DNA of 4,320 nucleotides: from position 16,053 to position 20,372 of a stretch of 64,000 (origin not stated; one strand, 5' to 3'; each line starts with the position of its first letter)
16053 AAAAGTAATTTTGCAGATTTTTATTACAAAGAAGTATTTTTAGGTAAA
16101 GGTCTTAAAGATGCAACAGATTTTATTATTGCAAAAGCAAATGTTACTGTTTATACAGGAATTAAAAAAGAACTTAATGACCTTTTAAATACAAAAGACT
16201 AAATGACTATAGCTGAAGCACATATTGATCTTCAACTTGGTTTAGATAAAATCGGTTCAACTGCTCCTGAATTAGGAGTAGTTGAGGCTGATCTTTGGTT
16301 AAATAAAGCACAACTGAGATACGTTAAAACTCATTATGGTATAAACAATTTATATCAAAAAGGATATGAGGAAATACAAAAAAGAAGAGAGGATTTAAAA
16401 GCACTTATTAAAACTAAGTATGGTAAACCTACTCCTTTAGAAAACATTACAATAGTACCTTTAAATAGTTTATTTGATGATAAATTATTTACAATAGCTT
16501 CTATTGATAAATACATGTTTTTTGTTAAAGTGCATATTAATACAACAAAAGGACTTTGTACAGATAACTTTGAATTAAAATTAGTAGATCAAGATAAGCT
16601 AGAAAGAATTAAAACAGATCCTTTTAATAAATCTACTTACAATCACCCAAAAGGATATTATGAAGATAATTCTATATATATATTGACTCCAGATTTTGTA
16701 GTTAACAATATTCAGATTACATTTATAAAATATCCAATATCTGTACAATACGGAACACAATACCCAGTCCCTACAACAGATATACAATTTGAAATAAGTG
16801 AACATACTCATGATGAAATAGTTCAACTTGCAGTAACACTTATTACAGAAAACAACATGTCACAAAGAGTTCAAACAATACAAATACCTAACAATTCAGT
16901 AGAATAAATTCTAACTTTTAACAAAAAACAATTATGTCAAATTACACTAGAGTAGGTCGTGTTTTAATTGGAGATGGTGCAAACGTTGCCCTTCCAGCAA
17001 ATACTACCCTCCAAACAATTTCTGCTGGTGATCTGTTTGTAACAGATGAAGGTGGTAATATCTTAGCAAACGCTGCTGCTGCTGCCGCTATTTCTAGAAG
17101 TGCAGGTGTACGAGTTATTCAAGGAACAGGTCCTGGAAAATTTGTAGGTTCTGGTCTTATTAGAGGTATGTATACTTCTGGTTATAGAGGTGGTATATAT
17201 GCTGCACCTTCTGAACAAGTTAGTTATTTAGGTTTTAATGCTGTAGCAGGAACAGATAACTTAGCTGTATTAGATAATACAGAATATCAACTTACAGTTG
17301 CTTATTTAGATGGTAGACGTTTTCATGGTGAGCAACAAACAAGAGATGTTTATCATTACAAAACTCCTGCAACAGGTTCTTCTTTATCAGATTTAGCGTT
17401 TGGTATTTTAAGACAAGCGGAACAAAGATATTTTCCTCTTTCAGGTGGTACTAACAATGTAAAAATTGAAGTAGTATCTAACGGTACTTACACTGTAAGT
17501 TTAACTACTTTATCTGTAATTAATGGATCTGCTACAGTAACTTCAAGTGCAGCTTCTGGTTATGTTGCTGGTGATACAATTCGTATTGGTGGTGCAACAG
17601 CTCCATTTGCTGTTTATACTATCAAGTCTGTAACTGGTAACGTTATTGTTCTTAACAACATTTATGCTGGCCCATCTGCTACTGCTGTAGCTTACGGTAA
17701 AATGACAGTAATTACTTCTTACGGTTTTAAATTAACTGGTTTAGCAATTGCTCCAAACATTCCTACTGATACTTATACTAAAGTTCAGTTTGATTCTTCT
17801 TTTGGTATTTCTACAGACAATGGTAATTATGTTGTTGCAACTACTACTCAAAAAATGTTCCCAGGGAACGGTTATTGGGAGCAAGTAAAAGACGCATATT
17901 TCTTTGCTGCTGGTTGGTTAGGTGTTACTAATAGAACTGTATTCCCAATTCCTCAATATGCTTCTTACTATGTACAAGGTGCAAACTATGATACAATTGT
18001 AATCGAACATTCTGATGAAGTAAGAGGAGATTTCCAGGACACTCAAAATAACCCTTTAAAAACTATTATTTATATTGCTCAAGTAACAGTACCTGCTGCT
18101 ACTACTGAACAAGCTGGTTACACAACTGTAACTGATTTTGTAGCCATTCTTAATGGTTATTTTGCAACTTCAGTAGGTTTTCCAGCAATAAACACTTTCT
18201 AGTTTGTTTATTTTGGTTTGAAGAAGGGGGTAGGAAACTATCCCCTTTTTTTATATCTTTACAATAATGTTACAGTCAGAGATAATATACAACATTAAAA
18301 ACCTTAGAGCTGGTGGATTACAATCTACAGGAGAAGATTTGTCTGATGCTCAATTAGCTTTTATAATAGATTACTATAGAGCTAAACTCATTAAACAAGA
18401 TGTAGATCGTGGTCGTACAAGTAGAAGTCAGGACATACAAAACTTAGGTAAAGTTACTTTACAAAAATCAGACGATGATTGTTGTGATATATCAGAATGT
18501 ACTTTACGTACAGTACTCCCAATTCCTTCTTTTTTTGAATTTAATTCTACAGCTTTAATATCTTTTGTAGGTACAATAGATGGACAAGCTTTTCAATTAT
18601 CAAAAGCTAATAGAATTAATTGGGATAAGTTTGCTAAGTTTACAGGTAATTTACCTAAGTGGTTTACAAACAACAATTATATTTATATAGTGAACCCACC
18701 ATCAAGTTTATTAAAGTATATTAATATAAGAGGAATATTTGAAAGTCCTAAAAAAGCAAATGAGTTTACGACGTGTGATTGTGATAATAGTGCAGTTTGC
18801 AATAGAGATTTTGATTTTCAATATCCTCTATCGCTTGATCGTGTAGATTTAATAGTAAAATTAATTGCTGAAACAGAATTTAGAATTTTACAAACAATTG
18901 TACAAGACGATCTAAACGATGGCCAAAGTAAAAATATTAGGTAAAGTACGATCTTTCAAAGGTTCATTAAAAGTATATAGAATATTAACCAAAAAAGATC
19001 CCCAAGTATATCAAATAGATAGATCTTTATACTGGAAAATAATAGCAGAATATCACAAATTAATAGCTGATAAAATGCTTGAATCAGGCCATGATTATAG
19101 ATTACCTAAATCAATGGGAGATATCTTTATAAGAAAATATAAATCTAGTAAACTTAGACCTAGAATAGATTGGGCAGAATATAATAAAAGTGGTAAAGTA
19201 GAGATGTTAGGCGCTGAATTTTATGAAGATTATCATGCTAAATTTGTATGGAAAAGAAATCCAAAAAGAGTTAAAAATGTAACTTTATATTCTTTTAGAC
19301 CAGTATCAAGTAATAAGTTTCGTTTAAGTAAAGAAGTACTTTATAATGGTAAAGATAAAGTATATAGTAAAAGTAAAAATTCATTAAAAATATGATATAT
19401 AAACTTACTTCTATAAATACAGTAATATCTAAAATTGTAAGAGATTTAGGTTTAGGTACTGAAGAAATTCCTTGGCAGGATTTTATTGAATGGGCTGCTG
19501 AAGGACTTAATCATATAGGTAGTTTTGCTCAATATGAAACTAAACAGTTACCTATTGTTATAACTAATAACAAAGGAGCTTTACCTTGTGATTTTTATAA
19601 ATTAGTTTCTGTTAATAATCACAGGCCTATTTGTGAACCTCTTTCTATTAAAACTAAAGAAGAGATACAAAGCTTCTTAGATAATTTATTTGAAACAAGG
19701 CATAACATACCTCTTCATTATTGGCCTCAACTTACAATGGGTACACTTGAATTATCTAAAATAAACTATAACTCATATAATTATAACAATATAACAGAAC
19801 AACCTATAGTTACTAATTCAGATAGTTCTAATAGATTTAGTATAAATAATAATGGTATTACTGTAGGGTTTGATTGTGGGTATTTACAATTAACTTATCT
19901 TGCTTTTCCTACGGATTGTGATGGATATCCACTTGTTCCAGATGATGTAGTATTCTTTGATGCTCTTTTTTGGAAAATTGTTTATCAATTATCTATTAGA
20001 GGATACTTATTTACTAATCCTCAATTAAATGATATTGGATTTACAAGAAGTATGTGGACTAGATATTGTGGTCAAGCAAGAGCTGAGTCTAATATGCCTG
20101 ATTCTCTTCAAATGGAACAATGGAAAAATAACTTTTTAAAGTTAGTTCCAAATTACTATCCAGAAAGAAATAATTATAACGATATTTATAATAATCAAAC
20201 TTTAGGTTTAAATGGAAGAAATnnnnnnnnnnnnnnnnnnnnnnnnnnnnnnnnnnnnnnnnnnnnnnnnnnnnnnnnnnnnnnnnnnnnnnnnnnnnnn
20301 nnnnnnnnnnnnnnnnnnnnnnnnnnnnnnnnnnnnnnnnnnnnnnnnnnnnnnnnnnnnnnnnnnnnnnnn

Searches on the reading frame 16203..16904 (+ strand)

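Call 9: search_protein_families(library=phrogs, proteins=[window:16203-16904:+], max_evalue=0.001)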
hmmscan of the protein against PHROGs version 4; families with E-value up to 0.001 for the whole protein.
window:16203-16904:+ (234 aa): 1 family
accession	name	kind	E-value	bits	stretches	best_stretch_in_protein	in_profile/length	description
phrog_15924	-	unknown function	5.8e-07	30.3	1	1-215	1-214/235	-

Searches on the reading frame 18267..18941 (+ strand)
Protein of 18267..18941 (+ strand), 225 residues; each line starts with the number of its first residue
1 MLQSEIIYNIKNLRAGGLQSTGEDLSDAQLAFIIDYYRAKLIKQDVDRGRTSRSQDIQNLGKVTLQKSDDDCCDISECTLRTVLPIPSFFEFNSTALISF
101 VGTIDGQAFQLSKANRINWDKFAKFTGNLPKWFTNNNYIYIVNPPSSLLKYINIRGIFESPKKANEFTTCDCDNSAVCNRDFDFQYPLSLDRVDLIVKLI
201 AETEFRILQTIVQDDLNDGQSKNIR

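Call 9: search_protein_families(library=phrogs, proteins=[window:18267-18941:+], max_evalue=0.001)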
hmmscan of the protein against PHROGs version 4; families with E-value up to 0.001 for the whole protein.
window:18267-18941:+ (225 aa): 1 family
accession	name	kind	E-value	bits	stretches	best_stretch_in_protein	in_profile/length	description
phrog_9863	-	head and packaging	4.3e-21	76.6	1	4-222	5-231/236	virion structural protein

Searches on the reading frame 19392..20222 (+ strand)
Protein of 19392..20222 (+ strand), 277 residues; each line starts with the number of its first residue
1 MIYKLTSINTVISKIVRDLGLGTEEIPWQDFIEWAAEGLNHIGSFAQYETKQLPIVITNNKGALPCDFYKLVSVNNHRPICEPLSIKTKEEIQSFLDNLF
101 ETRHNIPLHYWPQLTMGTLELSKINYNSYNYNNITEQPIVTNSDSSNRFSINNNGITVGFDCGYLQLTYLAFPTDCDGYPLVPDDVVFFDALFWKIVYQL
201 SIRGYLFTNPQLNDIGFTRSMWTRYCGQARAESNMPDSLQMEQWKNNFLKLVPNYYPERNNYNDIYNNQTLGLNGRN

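Call 9: search_protein_families(library=phrogs, proteins=[window:19392-20222:+], max_evalue=0.001)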
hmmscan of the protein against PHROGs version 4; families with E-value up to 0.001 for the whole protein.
window:19392-20222:+ (277 aa): 1 family
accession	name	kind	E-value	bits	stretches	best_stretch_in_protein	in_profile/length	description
phrog_33740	-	unknown function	1.4e-26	94.7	2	139-262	190-313/357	-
